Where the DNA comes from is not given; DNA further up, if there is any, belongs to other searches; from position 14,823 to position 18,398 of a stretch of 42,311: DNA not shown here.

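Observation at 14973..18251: GATase1-like enzyme domain fused to a STAND NTPase and TPR-like repeats, with no DNA-binding output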

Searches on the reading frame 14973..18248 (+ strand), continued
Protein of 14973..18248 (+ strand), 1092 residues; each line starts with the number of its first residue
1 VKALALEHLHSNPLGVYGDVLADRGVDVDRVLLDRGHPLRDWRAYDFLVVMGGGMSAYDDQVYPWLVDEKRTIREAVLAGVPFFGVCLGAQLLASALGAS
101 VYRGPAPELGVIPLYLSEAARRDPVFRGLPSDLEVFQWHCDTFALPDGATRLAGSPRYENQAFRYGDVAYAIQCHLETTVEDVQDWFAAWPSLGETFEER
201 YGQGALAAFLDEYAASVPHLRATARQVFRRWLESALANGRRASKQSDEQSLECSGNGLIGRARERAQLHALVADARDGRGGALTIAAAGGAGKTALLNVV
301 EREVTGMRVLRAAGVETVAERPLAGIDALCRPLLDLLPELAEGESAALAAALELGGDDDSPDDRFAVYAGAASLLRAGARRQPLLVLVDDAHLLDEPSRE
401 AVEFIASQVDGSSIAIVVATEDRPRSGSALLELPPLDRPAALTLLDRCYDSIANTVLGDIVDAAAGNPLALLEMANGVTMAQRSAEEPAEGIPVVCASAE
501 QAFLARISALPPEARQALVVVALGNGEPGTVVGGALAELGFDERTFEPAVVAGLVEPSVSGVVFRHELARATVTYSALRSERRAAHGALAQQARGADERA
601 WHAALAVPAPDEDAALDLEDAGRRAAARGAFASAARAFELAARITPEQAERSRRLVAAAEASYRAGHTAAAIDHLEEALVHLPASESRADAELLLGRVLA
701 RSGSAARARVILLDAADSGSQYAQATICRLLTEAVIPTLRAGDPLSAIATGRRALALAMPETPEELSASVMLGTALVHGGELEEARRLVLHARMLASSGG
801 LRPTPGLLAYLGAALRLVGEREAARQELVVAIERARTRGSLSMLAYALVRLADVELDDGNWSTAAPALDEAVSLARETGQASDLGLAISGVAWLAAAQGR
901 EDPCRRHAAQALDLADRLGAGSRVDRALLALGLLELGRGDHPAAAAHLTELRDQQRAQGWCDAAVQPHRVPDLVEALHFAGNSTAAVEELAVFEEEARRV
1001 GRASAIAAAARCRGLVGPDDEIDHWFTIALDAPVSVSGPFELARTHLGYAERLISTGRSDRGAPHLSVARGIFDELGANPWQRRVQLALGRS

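Call 7: find_homologous_proteins(query=window:14973-18248:+, max_evalue=0.00001)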
Query window:14973-18248:+ (1092 aa): 1095 proteins with E <= 0.00001 among 8000 candidates; the best 120 are listed.
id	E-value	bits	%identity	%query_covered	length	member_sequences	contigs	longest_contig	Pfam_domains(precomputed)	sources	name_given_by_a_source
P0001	0.0e+0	2212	96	100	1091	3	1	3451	PF12862.14,PF00117.35,PF17874.8,PF13424.13,PF13191.13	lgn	-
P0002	0.0e+0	1566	71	100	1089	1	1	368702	PF00117.35,PF17874.8,PF13424.13,PF13401.13,PF13191.13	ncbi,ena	-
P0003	0.0e+0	1423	65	100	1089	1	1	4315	PF00117.35,PF27144.1,PF13424.13,PF13401.13,PF13191.13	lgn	-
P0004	0.0e+0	1373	63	100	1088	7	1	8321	PF00117.35,PF13424.13,PF13401.13,PF13191.13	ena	-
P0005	0.0e+0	1249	59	100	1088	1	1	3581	PF00117.35,PF13424.13,PF13401.13,PF13191.13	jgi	jgi:GMP synthase-like glutamine amidotransferase/tetratricopeptide (TPR) repeat protein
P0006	0.0e+0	1113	55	99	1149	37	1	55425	PF00117.35,PF13401.13,PF13191.13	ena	-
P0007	0.0e+0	1105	54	100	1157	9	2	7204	PF00117.35,PF13401.13,PF13191.13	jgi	jgi:GMP synthase-like glutamine amidotransferase/tetratricopeptide (TPR) repeat protein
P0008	0.0e+0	1102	55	99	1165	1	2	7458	PF00117.35,PF13401.13,PF13191.13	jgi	jgi:GMP synthase-like glutamine amidotransferase/tetratricopeptide (TPR) repeat protein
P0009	0.0e+0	1099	55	99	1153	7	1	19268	PF00117.35,PF13401.13,PF13191.13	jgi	jgi:GMP synthase-like glutamine amidotransferase/tetratricopeptide (TPR) repeat protein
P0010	0.0e+0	1099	55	99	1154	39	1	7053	PF00117.35,PF13401.13,PF13191.13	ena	-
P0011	0.0e+0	1094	55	99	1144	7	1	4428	PF00117.35,PF13401.13,PF13191.13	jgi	jgi:GMP synthase-like glutamine amidotransferase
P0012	0.0e+0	1092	56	100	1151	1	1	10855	PF00117.35,PF13424.13,PF13401.13,PF13191.13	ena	-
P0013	0.0e+0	1085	55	99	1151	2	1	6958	PF00117.35,PF13401.13,PF13191.13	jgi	jgi:GMP synthase-like glutamine amidotransferase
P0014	0.0e+0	1082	54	99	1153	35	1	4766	PF00117.35,PF13401.13,PF13191.13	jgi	jgi:GMP synthase-like glutamine amidotransferase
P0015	0.0e+0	1072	53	100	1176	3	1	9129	PF00117.35,PF17874.8,PF13401.13,PF13191.13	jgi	jgi:GMP synthase-like glutamine amidotransferase/tetratricopeptide (TPR) repeat protein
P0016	0.0e+0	1068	54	99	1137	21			PF00117.35,PF13401.13,PF13191.13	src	-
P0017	0.0e+0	1066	54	99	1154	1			PF00117.35,PF13401.13,PF13191.13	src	-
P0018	0.0e+0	1066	54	99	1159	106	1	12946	PF00117.35,PF13401.13,PF13191.13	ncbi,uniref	ncbi:AAA family ATPase [Methyloceanibacter sp.]|uniref:AAA family ATPase n=1 Tax=Methyloceanibacter 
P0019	0.0e+0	1061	53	100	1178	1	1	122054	PF00117.35,PF17874.8,PF13424.13,PF13191.13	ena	-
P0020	0.0e+0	1058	54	99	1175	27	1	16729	PF00117.35,PF13401.13,PF13191.13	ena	-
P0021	0.0e+0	1058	53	100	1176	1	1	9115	PF00117.35,PF17874.8,PF13191.13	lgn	-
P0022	0.0e+0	1056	53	100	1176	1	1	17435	PF00117.35,PF17874.8,PF13191.13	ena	-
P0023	0.0e+0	1037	52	99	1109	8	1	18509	PF00117.35,PF17874.8,PF13424.13,PF13191.13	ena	-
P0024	0.0e+0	1017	52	99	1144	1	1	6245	PF00117.35,PF13424.13,PF13191.13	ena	-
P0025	0.0e+0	1015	52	100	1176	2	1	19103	PF00117.35,PF13191.13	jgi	jgi:GMP synthase-like glutamine amidotransferase/tetratricopeptide (TPR) repeat protein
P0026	0.0e+0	1012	53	96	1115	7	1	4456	PF00117.35,PF13401.13,PF13191.13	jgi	jgi:GMP synthase-like glutamine amidotransferase/tetratricopeptide (TPR) repeat protein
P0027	3.3e-292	991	51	100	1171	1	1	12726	PF00117.35,PF00196.26,PF13424.13,PF13191.13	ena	-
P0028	1.0e-290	986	50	99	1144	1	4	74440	PF00117.35,PF13424.13,PF13401.13,PF13191.13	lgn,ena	-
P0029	1.3e-276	939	49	99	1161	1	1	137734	PF00117.35,PF17874.8,PF13424.13,PF13401.13,PF13191.13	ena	-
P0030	2.5e-276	938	49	100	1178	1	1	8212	PF10923.15,PF00117.35,PF00196.26,PF13191.13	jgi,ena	jgi:GMP synthase-like glutamine amidotransferase/DNA-binding CsgD family transcriptional regulator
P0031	7.0e-275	933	49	100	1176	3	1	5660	PF12862.14,PF00117.35,PF13424.13,PF13191.13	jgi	jgi:GMP synthase-like glutamine amidotransferase/tetratricopeptide (TPR) repeat protein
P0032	1.2e-274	933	48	100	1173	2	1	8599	PF00117.35,PF13424.13,PF13191.13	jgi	jgi:GMP synthase-like glutamine amidotransferase/DNA-binding CsgD family transcriptional regulator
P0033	1.5e-272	926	48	99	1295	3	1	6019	PF12862.14,PF07883.18,PF00117.35,PF17874.8,PF13424.13,PF13191.13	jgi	jgi:GMP synthase-like glutamine amidotransferase/quercetin dioxygenase-like cupin family protein/DNA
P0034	5.8e-272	924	48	99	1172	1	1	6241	PF00117.35,PF13424.13,PF13191.13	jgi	jgi:GMP synthase-like glutamine amidotransferase/DNA-binding CsgD family transcriptional regulator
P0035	6.2e-272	923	49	100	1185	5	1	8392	PF00117.35,PF13424.13,PF13401.13,PF13191.13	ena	-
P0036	1.7e-271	922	49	100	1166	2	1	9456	PF00117.35,PF13424.13,PF13191.13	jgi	jgi:GMP synthase-like glutamine amidotransferase/tetratricopeptide (TPR) repeat protein/DNA-binding 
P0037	2.1e-271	922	48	99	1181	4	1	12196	PF00117.35,PF13424.13,PF13191.13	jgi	jgi:GMP synthase-like glutamine amidotransferase/tetratricopeptide (TPR) repeat protein/DNA-binding 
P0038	3.7e-271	921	48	100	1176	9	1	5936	PF12862.14,PF00117.35,PF13424.13,PF13191.13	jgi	jgi:GMP synthase-like glutamine amidotransferase/tetratricopeptide (TPR) repeat protein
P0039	5.3e-271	920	48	99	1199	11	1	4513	PF00117.35,PF13401.13,PF13191.13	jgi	jgi:GMP synthase-like glutamine amidotransferase/tetratricopeptide (TPR) repeat protein/DNA-binding 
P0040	1.1e-270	919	49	99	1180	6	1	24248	PF00117.35,PF13424.13,PF13191.13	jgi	-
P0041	4.9e-270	917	49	99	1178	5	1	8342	PF00117.35,PF17874.8,PF13191.13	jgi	jgi:GMP synthase-like glutamine amidotransferase/tetratricopeptide (TPR) repeat protein/DNA-binding 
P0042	7.2e-270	917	48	100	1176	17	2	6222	PF00117.35,PF13424.13,PF13191.13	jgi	jgi:GMP synthase-like glutamine amidotransferase/tetratricopeptide (TPR) repeat protein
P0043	8.7e-270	916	49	99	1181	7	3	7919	PF00117.35,PF00196.26,PF13191.13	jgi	jgi:GMP synthase-like glutamine amidotransferase/DNA-binding CsgD family transcriptional regulator/t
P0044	1.4e-269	916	47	100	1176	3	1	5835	PF12862.14,PF00117.35,PF17874.8,PF00196.26,PF13424.13,PF13191.13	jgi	jgi:GMP synthase-like glutamine amidotransferase/tetratricopeptide (TPR) repeat protein/DNA-binding 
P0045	1.8e-269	915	47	99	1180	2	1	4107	PF00117.35,PF13424.13,PF13401.13,PF13191.13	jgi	jgi:GMP synthase-like glutamine amidotransferase/DNA-binding NarL/FixJ family response regulator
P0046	1.8e-269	915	49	99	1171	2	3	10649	PF00117.35,PF00196.26,PF13424.13,PF13191.13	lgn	-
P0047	2.9e-269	915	48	100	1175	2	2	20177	PF00117.35,PF00196.26,PF13191.13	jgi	jgi:GMP synthase-like glutamine amidotransferase/DNA-binding CsgD family transcriptional regulator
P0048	5.5e-269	914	48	99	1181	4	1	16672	PF00117.35,PF13191.13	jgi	jgi:GMP synthase-like glutamine amidotransferase/DNA-binding CsgD family transcriptional regulator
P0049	5.7e-269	914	49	99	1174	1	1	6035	PF00117.35,PF13424.13,PF13191.13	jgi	jgi:GMP synthase-like glutamine amidotransferase/tetratricopeptide (TPR) repeat protein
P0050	5.9e-269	914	48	99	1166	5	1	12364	PF00117.35,PF13424.13,PF13191.13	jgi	jgi:GMP synthase-like glutamine amidotransferase/DNA-binding CsgD family transcriptional regulator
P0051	6.8e-269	913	49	99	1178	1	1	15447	PF00117.35,PF13424.13,PF13401.13,PF13191.13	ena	-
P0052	8.0e-269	913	48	99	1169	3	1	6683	PF00117.35,PF13424.13,PF13191.13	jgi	jgi:GMP synthase-like glutamine amidotransferase/DNA-binding CsgD family transcriptional regulator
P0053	9.6e-269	913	48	99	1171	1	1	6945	PF00117.35,PF00196.26,PF13191.13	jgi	jgi:GMP synthase-like glutamine amidotransferase/DNA-binding CsgD family transcriptional regulator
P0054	2.4e-268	912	48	99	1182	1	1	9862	PF00117.35,PF13401.13,PF13191.13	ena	-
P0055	3.5e-268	911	48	100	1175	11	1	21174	PF00117.35,PF00196.26,PF13191.13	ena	-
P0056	4.0e-268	911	48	99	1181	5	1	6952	PF00117.35,PF13424.13,PF13191.13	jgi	jgi:GMP synthase-like glutamine amidotransferase/tetratricopeptide (TPR) repeat protein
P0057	5.4e-268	910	48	99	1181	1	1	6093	PF00117.35,PF13424.13,PF07719.24,PF13191.13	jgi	jgi:GMP synthase-like glutamine amidotransferase/tetratricopeptide (TPR) repeat protein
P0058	7.7e-268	910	49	100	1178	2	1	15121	PF00117.35,PF00196.26,PF13191.13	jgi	jgi:GMP synthase-like glutamine amidotransferase/DNA-binding CsgD family transcriptional regulator/t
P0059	7.8e-268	910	48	99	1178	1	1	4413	PF00117.35,PF13424.13,PF13401.13,PF13191.13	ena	-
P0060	2.1e-267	908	48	99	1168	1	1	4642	PF00117.35,PF13424.13,PF13401.13,PF13191.13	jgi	jgi:GMP synthase-like glutamine amidotransferase/tetratricopeptide (TPR) repeat protein/DNA-binding 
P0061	2.1e-267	908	49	99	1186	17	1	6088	PF12862.14,PF00117.35,PF13424.13,PF13191.13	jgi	-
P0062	5.2e-267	907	48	99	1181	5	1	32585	PF12862.14,PF00117.35,PF13191.13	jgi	jgi:GMP synthase-like glutamine amidotransferase/DNA-binding CsgD family transcriptional regulator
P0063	5.2e-267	907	47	100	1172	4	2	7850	PF00117.35,PF00196.26,PF13191.13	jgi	-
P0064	8.2e-267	907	47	99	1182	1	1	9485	PF00117.35,PF13424.13,PF13191.13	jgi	jgi:GMP synthase-like glutamine amidotransferase/DNA-binding CsgD family transcriptional regulator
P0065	1.0e-266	906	48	99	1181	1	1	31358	PF00117.35,PF17874.8,PF13191.13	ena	-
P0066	1.4e-266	906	47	99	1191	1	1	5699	PF12862.14,PF00117.35,PF17874.8,PF00196.26,PF13424.13,PF13191.13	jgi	jgi:GMP synthase-like glutamine amidotransferase/DNA-binding CsgD family transcriptional regulator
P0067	1.5e-266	906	48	99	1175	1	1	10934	PF00117.35,PF17874.8,PF00196.26,PF13191.13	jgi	jgi:GMP synthase-like glutamine amidotransferase/DNA-binding CsgD family transcriptional regulator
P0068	1.6e-266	906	48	99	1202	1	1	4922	PF00117.35,PF17874.8,PF13424.13,PF13191.13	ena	-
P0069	4.8e-266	904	48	99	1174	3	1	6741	PF00117.35,PF00196.26,PF13191.13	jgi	jgi:GMP synthase-like glutamine amidotransferase/DNA-binding CsgD family transcriptional regulator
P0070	4.9e-266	904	48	99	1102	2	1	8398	PF00117.35,PF17874.8,PF13424.13,PF13191.13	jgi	-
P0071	4.9e-266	904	48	99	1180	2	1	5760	PF10923.15,PF12862.14,PF00117.35,PF00196.26,PF13191.13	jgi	jgi:GMP synthase-like glutamine amidotransferase/DNA-binding CsgD family transcriptional regulator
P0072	6.1e-266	904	48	99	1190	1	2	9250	PF00117.35,PF17874.8,PF13424.13,PF13401.13,PF13191.13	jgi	jgi:GMP synthase-like glutamine amidotransferase/tetratricopeptide (TPR) repeat protein/DNA-binding 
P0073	1.5e-265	902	48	99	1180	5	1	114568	PF00117.35,PF13424.13,PF13401.13,PF13191.13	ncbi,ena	-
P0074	2.0e-265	902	47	99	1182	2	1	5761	PF00117.35,PF13424.13,PF13191.13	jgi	-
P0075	5.9e-265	900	48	99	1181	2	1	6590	PF00117.35,PF13424.13,PF13191.13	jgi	jgi:GMP synthase-like glutamine amidotransferase/tetratricopeptide (TPR) repeat protein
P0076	1.0e-264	900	48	99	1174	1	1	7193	PF00117.35,PF13191.13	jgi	jgi:GMP synthase-like glutamine amidotransferase/tetratricopeptide (TPR) repeat protein/DNA-binding 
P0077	1.0e-264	900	48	99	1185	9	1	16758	PF00117.35,PF13191.13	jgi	jgi:GMP synthase-like glutamine amidotransferase/DNA-binding CsgD family transcriptional regulator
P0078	2.9e-263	895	48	99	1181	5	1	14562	PF00117.35,PF13424.13,PF13191.13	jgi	jgi:GMP synthase-like glutamine amidotransferase/tetratricopeptide (TPR) repeat protein/DNA-binding 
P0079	5.0e-263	894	49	96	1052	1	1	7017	PF00117.35,PF13424.13,PF13401.13,PF13191.13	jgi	jgi:GMP synthase-like glutamine amidotransferase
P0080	7.5e-263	893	47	99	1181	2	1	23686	PF00117.35,PF13401.13,PF13191.13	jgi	jgi:GMP synthase-like glutamine amidotransferase/DNA-binding CsgD family transcriptional regulator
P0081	1.3e-262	893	48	100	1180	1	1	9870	PF00117.35,PF17874.8,PF00196.26,PF13191.13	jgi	jgi:GMP synthase-like glutamine amidotransferase/DNA-binding CsgD family transcriptional regulator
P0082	1.6e-262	892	47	99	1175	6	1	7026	PF00117.35,PF13424.13,PF13191.13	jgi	jgi:GMP synthase-like glutamine amidotransferase/DNA-binding CsgD family transcriptional regulator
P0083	1.7e-262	892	47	99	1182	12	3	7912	PF00117.35,PF00196.26,PF13191.13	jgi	jgi:GMP synthase-like glutamine amidotransferase/DNA-binding CsgD family transcriptional regulator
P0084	1.8e-262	892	48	99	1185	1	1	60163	PF00117.35,PF00196.26,PF13191.13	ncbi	-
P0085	2.5e-262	892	48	99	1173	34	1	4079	PF00117.35,PF17874.8,PF13191.13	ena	-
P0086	2.5e-262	892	48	99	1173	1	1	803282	PF12862.14,PF00117.35,PF17874.8,PF00196.26,PF13424.13,PF13191.13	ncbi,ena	-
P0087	3.2e-262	891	47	99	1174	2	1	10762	PF00117.35,PF13424.13,PF13191.13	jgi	jgi:GMP synthase-like glutamine amidotransferase/tetratricopeptide (TPR) repeat protein/DNA-binding 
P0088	4.1e-262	891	48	100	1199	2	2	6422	PF00117.35,PF13424.13,PF13401.13,PF13191.13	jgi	jgi:GMP synthase-like glutamine amidotransferase/tetratricopeptide (TPR) repeat protein/DNA-binding 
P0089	1.3e-261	889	47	99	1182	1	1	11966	PF00117.35,PF17874.8,PF13424.13,PF13401.13,PF13191.13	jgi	jgi:GMP synthase-like glutamine amidotransferase/tetratricopeptide (TPR) repeat protein/DNA-binding 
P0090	1.3e-261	889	48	100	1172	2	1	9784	PF00117.35,PF00196.26,PF13191.13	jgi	jgi:GMP synthase-like glutamine amidotransferase/DNA-binding CsgD family transcriptional regulator/t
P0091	6.6e-261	887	47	99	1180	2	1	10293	PF00117.35,PF13424.13,PF13191.13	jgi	jgi:GMP synthase-like glutamine amidotransferase/tetratricopeptide (TPR) repeat protein/DNA-binding 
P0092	1.5e-260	886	49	99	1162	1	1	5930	PF00117.35,PF13401.13,PF13191.13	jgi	jgi:GMP synthase-like glutamine amidotransferase/DNA-binding CsgD family transcriptional regulator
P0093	3.1e-260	885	47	99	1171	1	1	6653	PF00117.35,PF00196.26,PF13424.13,PF13191.13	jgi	jgi:GMP synthase-like glutamine amidotransferase/DNA-binding NarL/FixJ family response regulator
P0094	1.6e-259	882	46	99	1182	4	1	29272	PF00117.35,PF17874.8,PF13191.13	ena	-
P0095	9.9e-259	880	47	99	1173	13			PF00117.35,PF17874.8,PF13424.13,PF13191.13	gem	-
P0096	5.4e-258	877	47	100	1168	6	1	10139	PF00117.35,PF00196.26,PF13191.13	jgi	jgi:GMP synthase-like glutamine amidotransferase/DNA-binding CsgD family transcriptional regulator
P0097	7.1e-258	877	48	99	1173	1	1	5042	PF00117.35,PF00196.26,PF13191.13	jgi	jgi:GMP synthase-like glutamine amidotransferase/DNA-binding NarL/FixJ family response regulator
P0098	9.2e-258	877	46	99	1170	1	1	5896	PF00117.35,PF00196.26,PF13191.13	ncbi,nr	ncbi:MAG: AAA family ATPase [Actinomycetota bacterium]|nr:AAA family ATPase [Actinomycetota bacteriu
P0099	1.5e-257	876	47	99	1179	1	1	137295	PF00117.35,PF17874.8,PF13401.13,PF25199.2,PF13191.13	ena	-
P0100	3.3e-257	875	47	100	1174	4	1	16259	PF00117.35,PF00196.26,PF13191.13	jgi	jgi:GMP synthase-like glutamine amidotransferase/DNA-binding CsgD family transcriptional regulator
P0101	4.5e-257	874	48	99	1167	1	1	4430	PF00117.35,PF13424.13,PF13191.13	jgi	jgi:GMP synthase-like glutamine amidotransferase/tetratricopeptide (TPR) repeat protein/DNA-binding 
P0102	1.3e-256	873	47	99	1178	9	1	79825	PF00117.35,PF13191.13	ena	-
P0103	1.6e-256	872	47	99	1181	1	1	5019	PF00117.35,PF13191.13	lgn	-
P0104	1.7e-256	872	47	100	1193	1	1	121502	PF00117.35,PF00196.26,PF13191.13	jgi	jgi:GMP synthase-like glutamine amidotransferase/DNA-binding CsgD family transcriptional regulator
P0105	2.0e-256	872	49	97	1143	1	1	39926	PF00117.35,PF00196.26,PF13191.13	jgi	jgi:GMP synthase-like glutamine amidotransferase/DNA-binding CsgD family transcriptional regulator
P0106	2.5e-256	872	48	100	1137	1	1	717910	PF00117.35,PF13191.13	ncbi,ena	-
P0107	2.7e-256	872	47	99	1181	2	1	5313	PF00117.35,PF13424.13,PF13191.13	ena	-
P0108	3.4e-256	871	47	100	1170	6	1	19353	PF12862.14,PF00117.35,PF00196.26,PF13191.13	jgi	jgi:GMP synthase-like glutamine amidotransferase/DNA-binding NarL/FixJ family response regulator/tet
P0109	3.6e-256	871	47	99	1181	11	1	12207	PF00117.35,PF17874.8,PF13424.13,PF13191.13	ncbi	ncbi:MAG: AAA family ATPase [Thermoleophilaceae bacterium]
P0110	4.2e-256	871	47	99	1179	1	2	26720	PF00117.35,PF13424.13,PF13401.13,PF25199.2,PF13191.13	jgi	jgi:GMP synthase-like glutamine amidotransferase/DNA-binding CsgD family transcriptional regulator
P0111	8.3e-256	870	47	100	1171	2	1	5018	PF12862.14,PF00117.35,PF00196.26,PF13401.13,PF13191.13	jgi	jgi:GMP synthase-like glutamine amidotransferase/tetratricopeptide (TPR) repeat protein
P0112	1.8e-254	866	48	99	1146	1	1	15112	PF00117.35,PF13424.13,PF13401.13,PF13191.13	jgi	jgi:GMP synthase-like glutamine amidotransferase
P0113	1.8e-254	866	46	100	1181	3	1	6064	PF00117.35,PF00196.26,PF13191.13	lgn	-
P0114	1.1e-253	863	47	100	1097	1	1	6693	PF00117.35,PF13401.13,PF13191.13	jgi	jgi:GMP synthase-like glutamine amidotransferase/tetratricopeptide (TPR) repeat protein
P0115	2.0e-253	862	46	99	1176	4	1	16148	PF00117.35,PF13191.13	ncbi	-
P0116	9.8e-253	860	48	100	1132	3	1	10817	PF00117.35,PF13191.13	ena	-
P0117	1.1e-252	860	48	100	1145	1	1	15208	PF00117.35,PF00196.26,PF13191.13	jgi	jgi:GMP synthase-like glutamine amidotransferase/tetratricopeptide (TPR) repeat protein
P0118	1.8e-251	856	47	99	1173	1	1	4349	PF00117.35,PF00196.26,PF13191.13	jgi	jgi:GMP synthase-like glutamine amidotransferase/tetratricopeptide (TPR) repeat protein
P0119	4.0e-250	851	46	99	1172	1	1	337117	PF00117.35,PF00196.26,PF13424.13,PF13191.13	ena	-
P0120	1.1e-249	850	53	71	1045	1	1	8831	PF00117.35,PF13401.13,PF13191.13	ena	-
